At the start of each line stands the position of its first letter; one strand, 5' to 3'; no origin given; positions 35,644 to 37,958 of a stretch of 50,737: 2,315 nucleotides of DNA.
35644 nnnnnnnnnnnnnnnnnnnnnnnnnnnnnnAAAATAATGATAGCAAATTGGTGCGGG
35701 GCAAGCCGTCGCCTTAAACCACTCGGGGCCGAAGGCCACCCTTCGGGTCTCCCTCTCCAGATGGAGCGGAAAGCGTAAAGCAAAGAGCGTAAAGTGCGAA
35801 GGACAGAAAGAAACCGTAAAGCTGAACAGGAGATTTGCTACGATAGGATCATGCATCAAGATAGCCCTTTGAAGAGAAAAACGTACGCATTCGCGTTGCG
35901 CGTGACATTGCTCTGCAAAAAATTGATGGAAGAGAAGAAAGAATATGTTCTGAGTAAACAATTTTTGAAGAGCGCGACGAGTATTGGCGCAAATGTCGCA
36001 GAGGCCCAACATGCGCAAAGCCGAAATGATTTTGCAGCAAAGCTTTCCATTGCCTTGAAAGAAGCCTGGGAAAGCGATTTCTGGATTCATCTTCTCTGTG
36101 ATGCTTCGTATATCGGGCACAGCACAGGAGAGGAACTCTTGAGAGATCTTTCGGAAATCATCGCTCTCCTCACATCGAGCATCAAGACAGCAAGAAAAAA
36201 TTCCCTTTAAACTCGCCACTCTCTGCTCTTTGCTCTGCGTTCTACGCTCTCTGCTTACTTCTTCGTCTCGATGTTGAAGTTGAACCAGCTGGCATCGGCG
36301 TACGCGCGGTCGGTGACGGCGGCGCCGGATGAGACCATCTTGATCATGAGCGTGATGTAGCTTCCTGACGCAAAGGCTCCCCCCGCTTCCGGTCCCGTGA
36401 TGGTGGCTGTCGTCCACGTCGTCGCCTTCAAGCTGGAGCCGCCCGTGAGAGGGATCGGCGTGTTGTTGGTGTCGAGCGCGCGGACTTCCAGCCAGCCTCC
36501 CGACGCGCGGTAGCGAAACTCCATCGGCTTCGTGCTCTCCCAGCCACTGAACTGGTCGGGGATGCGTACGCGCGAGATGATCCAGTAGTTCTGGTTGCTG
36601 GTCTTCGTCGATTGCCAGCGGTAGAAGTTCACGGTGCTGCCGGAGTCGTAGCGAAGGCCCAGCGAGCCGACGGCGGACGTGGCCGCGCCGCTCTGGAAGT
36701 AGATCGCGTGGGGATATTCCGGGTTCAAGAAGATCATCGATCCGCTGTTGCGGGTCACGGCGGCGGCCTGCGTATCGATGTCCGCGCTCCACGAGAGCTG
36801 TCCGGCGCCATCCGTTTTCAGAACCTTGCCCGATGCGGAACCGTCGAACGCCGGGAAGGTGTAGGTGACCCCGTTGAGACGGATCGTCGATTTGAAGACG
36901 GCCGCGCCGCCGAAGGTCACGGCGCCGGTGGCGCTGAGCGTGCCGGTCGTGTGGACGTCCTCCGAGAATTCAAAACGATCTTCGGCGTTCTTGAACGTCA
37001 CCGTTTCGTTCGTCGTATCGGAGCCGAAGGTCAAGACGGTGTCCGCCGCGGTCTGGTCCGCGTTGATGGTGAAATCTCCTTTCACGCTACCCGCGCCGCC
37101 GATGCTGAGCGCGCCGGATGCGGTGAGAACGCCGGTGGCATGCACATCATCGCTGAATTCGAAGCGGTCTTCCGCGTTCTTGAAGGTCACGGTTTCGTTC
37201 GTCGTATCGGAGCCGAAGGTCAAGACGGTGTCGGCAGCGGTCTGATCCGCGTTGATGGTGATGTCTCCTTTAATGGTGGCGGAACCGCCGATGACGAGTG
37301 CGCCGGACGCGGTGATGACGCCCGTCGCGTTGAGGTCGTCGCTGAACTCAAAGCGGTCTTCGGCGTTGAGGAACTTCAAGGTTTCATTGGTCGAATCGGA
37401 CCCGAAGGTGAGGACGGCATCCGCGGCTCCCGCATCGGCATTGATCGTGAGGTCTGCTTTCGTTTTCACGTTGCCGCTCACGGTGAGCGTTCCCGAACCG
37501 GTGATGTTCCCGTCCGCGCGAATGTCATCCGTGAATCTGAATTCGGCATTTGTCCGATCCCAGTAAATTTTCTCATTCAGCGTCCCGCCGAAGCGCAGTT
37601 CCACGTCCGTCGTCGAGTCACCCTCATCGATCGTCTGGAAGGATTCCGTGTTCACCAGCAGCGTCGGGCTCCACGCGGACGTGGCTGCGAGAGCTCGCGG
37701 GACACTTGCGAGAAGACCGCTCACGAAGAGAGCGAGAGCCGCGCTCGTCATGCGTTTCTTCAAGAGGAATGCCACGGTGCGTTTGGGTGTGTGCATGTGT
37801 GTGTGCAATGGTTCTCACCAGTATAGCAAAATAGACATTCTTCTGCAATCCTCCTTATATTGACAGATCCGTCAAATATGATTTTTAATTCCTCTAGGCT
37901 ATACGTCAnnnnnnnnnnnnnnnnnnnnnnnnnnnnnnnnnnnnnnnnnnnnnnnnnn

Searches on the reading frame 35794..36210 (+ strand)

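Call 32: search_protein_families(library=pfam, proteins=[window:35794-36210:+], max_evalue=0.001)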
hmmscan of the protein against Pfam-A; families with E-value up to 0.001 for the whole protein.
window:35794-36210:+ (138 aa): 1 family
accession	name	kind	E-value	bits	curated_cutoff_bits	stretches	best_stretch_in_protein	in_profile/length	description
PF05635.17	23S_rRNA_IVP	-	2.5e-23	82.7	33.8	1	27-127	6-105/106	23S rRNA-intervening sequence protein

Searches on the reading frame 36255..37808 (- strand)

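Call 32: search_protein_families(library=pfam, proteins=[window:36255-37808:-], max_evalue=0.001)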
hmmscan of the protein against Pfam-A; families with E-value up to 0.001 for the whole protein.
window:36255-37808:- (517 aa): 1 family
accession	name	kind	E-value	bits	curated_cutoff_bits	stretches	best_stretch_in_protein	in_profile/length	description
PF04519.19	Bactofilin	-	3.5e-06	27.6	27.9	0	161-185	25-49/98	Polymer-forming cytoskeletal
